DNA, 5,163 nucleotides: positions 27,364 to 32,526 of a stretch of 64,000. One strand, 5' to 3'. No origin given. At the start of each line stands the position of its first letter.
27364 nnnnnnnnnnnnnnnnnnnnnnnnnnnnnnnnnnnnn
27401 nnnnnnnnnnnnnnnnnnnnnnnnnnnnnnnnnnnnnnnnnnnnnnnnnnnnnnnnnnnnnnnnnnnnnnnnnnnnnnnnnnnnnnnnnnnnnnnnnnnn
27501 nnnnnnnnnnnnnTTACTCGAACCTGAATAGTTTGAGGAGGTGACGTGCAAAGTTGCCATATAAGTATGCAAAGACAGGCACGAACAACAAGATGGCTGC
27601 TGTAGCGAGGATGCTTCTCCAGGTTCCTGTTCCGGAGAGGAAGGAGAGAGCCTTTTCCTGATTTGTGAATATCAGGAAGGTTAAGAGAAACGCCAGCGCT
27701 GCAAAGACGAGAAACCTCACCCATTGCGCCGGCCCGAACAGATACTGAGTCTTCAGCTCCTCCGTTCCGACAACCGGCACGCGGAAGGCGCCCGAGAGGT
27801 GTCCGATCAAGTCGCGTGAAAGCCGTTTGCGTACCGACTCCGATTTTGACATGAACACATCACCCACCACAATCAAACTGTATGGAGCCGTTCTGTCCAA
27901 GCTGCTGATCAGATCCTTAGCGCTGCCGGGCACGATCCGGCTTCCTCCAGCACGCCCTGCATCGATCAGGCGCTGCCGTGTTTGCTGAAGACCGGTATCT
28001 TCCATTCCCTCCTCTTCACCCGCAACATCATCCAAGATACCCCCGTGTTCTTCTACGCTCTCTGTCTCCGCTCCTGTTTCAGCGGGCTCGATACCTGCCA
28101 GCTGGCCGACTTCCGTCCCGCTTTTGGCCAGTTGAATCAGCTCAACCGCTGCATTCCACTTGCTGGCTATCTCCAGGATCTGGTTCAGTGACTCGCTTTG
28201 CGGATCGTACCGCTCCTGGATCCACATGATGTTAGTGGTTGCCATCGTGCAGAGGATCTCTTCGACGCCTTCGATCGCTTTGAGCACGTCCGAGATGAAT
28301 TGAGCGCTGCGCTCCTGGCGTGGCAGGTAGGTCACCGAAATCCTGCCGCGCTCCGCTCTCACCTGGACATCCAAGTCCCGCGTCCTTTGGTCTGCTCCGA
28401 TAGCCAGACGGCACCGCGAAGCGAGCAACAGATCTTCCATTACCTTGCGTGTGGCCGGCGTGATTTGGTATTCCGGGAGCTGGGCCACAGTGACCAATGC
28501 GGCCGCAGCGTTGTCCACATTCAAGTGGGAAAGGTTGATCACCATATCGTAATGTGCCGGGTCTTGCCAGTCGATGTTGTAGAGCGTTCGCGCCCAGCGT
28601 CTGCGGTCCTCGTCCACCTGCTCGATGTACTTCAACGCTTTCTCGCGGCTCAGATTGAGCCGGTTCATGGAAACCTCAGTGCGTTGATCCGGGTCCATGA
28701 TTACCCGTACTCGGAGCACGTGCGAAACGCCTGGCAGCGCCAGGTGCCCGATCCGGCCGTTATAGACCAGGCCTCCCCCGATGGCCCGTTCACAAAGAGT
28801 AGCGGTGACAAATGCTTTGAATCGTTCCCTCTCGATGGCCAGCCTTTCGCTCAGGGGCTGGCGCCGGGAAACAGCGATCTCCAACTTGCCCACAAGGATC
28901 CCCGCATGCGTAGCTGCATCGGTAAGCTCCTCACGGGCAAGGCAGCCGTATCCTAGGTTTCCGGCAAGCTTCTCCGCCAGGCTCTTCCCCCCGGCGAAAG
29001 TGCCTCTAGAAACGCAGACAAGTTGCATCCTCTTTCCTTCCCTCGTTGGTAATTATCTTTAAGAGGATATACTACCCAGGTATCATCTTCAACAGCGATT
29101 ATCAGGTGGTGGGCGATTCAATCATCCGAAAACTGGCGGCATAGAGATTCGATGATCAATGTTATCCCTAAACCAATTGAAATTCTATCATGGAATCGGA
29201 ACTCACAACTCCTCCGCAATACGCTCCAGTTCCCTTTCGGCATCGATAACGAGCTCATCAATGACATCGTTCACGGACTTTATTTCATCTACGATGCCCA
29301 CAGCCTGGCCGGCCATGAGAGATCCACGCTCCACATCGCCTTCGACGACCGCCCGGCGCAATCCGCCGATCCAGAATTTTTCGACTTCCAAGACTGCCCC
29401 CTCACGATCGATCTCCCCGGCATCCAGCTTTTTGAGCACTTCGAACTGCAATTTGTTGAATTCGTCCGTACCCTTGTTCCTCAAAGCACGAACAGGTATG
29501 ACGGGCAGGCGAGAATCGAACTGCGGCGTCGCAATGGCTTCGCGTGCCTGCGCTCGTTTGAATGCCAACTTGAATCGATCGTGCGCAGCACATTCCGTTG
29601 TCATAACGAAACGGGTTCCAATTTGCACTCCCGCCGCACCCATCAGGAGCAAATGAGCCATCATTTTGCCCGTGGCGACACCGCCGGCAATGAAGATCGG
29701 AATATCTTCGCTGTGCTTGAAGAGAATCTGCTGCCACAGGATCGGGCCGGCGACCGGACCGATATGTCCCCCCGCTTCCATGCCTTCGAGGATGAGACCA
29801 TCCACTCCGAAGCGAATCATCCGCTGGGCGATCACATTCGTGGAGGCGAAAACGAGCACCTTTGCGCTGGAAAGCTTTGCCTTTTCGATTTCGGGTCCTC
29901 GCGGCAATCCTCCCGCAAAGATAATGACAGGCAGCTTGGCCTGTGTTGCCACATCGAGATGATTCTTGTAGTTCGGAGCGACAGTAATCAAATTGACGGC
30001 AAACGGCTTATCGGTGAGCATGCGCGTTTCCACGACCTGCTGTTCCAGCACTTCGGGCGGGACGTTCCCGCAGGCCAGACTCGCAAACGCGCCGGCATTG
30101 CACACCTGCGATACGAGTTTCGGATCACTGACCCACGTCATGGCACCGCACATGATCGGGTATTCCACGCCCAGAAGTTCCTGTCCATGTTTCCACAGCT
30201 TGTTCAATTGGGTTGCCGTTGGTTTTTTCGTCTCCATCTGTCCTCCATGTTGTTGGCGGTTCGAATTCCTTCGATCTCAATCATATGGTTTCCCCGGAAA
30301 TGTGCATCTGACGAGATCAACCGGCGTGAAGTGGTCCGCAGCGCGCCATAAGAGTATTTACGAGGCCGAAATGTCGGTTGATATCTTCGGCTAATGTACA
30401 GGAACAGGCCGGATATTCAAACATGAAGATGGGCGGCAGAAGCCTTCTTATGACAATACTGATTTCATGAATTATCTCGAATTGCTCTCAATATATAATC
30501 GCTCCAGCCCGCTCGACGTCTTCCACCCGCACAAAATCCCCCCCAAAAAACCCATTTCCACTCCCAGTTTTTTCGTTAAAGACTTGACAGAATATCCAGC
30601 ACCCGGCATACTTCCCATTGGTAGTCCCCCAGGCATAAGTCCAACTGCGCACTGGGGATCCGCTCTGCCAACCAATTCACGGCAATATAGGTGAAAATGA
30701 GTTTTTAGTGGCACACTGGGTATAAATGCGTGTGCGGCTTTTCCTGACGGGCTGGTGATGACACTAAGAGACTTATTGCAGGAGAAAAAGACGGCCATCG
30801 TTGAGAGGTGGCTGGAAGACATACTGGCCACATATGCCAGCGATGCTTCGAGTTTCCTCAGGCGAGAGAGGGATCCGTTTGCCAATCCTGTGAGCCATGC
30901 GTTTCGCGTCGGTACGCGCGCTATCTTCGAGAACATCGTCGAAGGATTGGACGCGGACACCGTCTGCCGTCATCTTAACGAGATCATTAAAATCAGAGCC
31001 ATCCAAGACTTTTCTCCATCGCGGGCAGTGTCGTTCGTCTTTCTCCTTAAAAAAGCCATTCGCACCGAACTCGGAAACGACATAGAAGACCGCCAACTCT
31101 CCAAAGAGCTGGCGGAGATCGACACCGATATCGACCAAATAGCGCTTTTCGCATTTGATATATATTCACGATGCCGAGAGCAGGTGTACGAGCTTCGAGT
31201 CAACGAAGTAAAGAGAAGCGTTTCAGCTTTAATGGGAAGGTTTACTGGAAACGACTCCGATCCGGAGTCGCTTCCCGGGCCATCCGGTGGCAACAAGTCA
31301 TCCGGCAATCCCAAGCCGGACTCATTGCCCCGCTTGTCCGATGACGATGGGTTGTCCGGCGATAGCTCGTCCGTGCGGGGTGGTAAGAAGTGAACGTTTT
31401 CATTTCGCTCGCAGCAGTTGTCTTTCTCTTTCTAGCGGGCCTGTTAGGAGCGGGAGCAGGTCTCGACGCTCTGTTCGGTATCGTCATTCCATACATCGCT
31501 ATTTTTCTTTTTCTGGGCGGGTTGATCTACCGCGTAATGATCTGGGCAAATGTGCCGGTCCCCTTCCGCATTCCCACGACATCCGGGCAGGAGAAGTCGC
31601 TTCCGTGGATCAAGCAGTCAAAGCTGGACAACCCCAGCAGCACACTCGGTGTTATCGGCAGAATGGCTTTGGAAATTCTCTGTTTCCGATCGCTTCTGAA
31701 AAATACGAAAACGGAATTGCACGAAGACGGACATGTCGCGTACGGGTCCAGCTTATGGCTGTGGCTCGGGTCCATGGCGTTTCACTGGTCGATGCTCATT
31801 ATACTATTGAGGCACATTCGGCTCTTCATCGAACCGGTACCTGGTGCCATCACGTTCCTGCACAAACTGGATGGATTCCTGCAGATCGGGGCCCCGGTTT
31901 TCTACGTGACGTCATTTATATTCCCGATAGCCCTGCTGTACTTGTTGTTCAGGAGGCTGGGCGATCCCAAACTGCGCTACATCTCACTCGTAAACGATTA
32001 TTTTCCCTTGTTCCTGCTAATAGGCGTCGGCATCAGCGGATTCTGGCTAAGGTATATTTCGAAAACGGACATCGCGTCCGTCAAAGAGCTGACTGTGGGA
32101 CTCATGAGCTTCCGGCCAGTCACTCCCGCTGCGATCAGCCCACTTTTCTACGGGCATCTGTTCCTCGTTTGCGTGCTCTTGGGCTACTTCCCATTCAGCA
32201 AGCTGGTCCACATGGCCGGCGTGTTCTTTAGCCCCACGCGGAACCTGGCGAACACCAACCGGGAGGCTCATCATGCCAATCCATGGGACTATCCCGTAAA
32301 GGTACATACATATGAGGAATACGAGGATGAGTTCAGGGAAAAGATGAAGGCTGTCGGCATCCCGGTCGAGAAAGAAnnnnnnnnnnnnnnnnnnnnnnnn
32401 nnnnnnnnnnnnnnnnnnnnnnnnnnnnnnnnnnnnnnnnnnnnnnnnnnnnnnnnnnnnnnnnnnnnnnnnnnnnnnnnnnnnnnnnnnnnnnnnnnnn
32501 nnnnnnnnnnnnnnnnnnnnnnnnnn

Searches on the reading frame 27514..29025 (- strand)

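Call 10: search_protein_families(library=pfam, proteins=[window:27514-29025:-], max_evalue=0.001)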
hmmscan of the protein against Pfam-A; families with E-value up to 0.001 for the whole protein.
window:27514-29025:- (503 aa): 1 family
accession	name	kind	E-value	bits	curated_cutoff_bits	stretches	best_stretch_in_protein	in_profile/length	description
PF13189.12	Cytidylate_kin2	-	5.4e-28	98.8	28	1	3-167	2-176/176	Cytidylate kinase-like family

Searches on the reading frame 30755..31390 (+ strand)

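Call 10: search_protein_families(library=pfam, proteins=[window:30755-31390:+], max_evalue=0.001)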
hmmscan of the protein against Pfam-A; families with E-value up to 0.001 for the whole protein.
window:30755-31390:+ (212 aa): 1 family
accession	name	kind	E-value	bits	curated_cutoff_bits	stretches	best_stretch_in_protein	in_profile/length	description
PF14361.12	RsbRD_N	-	2.6e-19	70.3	24.3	1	4-106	1-103/104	RsbT co-antagonist protein rsbRD N-terminal domain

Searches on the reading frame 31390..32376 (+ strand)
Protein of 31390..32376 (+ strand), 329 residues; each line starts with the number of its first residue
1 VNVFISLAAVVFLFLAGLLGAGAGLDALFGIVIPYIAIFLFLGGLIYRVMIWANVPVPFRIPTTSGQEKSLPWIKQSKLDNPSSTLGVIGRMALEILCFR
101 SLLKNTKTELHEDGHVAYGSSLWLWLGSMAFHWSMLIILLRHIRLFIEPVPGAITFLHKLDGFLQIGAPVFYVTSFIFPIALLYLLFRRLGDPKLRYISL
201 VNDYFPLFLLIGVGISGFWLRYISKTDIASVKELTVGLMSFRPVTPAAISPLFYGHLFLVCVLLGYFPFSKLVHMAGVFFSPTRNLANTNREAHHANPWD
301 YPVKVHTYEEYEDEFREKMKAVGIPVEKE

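Call 10: search_protein_families(library=pfam, proteins=[window:31390-32376:+], max_evalue=0.001)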
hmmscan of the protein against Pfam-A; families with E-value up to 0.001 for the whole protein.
window:31390-32376:+ (329 aa): 1 family
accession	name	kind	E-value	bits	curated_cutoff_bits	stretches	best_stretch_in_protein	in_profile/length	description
PF02665.19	Nitrate_red_gam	-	7.5e-15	55.6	22.9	1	123-276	43-200/217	Nitrate reductase gamma subunit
